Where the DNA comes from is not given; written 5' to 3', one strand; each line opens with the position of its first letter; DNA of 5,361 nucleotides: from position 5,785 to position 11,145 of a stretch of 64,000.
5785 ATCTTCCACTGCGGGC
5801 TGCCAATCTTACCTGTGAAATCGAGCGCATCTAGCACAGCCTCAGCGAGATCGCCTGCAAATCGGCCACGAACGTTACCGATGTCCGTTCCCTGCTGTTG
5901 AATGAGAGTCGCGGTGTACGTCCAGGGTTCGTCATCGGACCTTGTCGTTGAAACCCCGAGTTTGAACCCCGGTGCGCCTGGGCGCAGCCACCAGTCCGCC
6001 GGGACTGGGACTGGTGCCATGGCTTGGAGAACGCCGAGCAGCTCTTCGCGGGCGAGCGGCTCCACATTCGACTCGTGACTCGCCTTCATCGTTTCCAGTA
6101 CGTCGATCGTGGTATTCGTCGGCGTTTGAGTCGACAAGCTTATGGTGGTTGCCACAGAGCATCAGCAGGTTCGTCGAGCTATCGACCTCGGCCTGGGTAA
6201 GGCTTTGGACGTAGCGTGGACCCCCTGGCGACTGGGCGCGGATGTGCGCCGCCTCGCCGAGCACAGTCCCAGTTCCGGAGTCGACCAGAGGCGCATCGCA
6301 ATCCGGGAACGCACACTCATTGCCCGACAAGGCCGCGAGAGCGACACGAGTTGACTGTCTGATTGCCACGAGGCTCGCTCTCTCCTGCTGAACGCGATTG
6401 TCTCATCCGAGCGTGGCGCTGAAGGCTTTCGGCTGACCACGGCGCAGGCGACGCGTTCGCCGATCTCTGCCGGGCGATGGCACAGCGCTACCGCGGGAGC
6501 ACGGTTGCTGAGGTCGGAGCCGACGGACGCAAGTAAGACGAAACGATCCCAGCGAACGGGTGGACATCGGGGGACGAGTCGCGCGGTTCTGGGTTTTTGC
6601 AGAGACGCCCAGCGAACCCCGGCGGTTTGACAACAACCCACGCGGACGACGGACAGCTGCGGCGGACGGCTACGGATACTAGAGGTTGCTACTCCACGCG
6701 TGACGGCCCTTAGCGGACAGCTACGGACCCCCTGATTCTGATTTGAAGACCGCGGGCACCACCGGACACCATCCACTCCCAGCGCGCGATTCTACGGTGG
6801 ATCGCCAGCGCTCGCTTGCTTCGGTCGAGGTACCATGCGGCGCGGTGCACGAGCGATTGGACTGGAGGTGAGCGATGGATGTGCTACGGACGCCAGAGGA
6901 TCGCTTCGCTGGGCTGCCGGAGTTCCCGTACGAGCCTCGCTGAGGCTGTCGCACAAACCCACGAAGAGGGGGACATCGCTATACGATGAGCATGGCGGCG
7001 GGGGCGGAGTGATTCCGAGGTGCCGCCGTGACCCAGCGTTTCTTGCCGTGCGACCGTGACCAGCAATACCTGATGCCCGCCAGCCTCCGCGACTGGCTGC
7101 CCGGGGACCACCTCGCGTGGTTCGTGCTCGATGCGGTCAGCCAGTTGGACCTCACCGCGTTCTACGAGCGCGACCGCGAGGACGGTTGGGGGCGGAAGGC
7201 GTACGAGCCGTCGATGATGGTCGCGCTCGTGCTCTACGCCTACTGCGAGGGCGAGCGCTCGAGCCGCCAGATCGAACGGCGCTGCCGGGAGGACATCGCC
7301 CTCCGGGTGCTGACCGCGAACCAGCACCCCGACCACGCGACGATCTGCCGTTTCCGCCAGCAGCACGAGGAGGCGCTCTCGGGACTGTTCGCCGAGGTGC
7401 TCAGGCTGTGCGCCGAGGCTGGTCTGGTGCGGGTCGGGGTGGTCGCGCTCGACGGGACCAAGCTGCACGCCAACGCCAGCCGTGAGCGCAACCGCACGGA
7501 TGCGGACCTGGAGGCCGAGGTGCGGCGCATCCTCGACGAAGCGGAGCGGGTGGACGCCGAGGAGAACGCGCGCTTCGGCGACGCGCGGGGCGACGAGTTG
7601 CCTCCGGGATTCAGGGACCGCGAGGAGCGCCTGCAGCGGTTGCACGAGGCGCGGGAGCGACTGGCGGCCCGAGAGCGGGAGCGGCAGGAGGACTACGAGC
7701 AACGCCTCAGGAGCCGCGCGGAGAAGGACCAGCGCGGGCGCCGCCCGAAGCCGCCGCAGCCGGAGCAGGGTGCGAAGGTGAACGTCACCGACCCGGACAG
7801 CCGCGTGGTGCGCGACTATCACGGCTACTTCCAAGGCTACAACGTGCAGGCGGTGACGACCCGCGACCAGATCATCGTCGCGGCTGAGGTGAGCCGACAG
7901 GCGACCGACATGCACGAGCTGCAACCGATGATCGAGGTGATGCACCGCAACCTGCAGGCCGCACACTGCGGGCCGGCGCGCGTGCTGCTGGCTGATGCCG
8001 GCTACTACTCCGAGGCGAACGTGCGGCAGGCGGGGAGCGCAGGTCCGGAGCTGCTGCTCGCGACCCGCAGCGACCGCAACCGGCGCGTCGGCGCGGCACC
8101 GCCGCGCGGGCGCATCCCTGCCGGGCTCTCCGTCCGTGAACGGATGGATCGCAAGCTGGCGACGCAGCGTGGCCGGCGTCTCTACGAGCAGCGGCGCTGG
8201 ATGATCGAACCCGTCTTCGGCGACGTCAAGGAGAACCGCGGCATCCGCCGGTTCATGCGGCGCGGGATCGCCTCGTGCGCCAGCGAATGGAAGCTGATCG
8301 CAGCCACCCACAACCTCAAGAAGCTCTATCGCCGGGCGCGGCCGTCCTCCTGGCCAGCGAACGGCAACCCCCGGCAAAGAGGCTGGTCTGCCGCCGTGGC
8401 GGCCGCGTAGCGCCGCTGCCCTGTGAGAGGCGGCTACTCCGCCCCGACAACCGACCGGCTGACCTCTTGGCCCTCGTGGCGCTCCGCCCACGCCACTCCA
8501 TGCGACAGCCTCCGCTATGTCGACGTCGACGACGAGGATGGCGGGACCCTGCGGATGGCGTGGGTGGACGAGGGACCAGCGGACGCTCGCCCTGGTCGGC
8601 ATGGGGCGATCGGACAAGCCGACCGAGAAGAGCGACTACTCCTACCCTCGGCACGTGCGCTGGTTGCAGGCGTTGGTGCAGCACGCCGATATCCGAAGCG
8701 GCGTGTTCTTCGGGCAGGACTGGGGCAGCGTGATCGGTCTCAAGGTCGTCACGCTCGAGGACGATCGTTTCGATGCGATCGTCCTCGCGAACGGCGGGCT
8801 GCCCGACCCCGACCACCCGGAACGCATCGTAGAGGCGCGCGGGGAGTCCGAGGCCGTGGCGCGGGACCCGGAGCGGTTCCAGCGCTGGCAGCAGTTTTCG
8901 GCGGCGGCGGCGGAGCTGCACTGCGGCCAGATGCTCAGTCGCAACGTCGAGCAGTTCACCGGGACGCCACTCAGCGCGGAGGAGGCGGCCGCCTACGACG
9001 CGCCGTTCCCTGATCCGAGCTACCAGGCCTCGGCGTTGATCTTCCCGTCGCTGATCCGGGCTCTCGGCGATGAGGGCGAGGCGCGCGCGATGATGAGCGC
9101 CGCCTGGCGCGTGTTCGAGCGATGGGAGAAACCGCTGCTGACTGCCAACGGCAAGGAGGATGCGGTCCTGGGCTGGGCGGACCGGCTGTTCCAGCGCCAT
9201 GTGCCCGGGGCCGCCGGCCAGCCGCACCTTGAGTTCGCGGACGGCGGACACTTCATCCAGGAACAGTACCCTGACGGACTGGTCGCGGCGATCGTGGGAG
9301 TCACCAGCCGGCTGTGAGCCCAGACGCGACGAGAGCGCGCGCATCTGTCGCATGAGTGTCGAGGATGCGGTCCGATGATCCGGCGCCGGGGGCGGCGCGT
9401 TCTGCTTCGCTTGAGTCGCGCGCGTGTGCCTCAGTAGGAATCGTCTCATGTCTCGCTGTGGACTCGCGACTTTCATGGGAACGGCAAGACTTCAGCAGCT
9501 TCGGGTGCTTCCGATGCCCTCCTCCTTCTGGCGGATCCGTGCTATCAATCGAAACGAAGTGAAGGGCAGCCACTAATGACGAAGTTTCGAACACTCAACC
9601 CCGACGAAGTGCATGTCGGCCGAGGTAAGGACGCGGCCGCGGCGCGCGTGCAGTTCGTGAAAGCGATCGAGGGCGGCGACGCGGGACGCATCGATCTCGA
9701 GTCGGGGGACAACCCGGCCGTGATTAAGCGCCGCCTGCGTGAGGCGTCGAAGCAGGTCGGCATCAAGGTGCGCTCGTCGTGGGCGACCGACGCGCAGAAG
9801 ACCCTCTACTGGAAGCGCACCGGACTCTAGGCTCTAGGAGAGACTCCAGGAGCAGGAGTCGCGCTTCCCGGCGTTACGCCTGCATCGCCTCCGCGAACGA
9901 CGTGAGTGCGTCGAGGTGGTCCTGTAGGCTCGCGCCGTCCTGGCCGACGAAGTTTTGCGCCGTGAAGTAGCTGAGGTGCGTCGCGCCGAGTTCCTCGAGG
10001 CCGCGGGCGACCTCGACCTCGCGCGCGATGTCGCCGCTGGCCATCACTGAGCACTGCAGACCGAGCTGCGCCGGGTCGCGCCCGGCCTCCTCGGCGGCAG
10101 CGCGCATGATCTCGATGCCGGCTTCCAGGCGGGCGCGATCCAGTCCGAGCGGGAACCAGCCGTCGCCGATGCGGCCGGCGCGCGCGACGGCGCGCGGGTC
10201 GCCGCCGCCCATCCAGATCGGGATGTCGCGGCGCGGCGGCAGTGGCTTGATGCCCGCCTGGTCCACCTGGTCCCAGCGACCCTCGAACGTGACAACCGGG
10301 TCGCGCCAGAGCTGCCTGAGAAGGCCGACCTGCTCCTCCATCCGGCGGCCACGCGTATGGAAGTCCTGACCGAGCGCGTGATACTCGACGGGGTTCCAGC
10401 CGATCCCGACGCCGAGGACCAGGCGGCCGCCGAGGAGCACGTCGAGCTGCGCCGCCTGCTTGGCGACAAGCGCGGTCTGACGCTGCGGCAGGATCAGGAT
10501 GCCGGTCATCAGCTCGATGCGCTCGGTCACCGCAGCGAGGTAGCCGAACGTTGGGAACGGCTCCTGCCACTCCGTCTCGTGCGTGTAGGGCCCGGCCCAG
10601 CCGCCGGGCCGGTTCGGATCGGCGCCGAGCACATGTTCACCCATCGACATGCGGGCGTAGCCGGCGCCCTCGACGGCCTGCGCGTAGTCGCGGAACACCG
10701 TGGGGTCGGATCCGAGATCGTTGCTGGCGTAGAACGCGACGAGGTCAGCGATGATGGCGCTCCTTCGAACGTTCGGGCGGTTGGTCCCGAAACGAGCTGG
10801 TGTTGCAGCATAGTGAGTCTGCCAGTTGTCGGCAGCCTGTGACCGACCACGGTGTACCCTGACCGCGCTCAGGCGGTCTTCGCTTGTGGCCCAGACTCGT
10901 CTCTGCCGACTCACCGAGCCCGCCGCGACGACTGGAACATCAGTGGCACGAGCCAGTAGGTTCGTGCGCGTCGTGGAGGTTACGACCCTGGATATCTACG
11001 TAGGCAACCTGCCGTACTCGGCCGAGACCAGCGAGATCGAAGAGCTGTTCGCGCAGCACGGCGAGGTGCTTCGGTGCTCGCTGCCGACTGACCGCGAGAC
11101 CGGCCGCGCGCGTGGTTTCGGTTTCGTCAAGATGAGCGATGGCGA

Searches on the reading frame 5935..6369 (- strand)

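Call 60: search_protein_families(library=ncbifam, proteins=[window:5935-6369:-], max_evalue=0.01)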
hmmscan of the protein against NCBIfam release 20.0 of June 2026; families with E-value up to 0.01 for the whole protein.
window:5935-6369:- (145 aa): 1 family
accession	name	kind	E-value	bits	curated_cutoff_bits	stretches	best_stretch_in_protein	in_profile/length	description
NF045808.1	PT-DNA_restrict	exception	0.007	15.5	180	0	17-82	175-226/284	phosphorothioated DNA-binding restriction endonuclease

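Call 69: search_protein_families(library=phrogs, proteins=[window:5935-6369:-], max_evalue=0.001)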
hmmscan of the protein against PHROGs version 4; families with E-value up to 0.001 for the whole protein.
window:5935-6369:- (145 aa): 4 families
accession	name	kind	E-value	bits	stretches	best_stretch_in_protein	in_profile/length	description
phrog_21516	-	unknown function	1.3e-08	35.9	1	10-86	4-85/252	-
phrog_37652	-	unknown function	1.9e-08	35.1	1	17-86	20-86/253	-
phrog_740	-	DNA, RNA and nucleotide metabolism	6.7e-05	23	1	35-88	50-93/332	HNH endonuclease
phrog_34329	-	unknown function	0.00086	19.7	0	7-83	12-95/368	-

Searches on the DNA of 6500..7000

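Call 55: search_rna_families(source=window, start=6500, end=7000, threshold=evalue, max_evalue=10, show_alignments=1)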
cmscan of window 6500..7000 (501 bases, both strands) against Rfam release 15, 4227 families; matches with E-value up to 10: 0.
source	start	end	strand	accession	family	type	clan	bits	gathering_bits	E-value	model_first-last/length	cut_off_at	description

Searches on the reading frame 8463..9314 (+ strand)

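Call 32: search_protein_families(library=pfam, proteins=[window:8463-9314:+], max_evalue=0.00001)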
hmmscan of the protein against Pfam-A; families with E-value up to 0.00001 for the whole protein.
window:8463-9314:+ (284 aa): 2 families
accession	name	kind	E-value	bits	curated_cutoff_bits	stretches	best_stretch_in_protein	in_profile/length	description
PF00561.26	Abhydrolase_1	-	1.7e-11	44.7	25.8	1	45-167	36-152/245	alpha/beta hydrolase fold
PF12697.13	Abhydrolase_6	-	3.4e-06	28.3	26.3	1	44-276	35-217/217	Alpha/beta hydrolase family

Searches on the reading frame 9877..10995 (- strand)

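Call 32: search_protein_families(library=pfam, proteins=[window:9877-10995:-], max_evalue=0.00001)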
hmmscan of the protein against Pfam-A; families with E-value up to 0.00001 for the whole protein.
window:9877-10995:- (373 aa): 1 family
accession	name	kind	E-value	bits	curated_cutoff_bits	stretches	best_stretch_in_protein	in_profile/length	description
PF00296.26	Bac_luciferase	-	5e-51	174.4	27.9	1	97-318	21-227/314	Luciferase-like monooxygenase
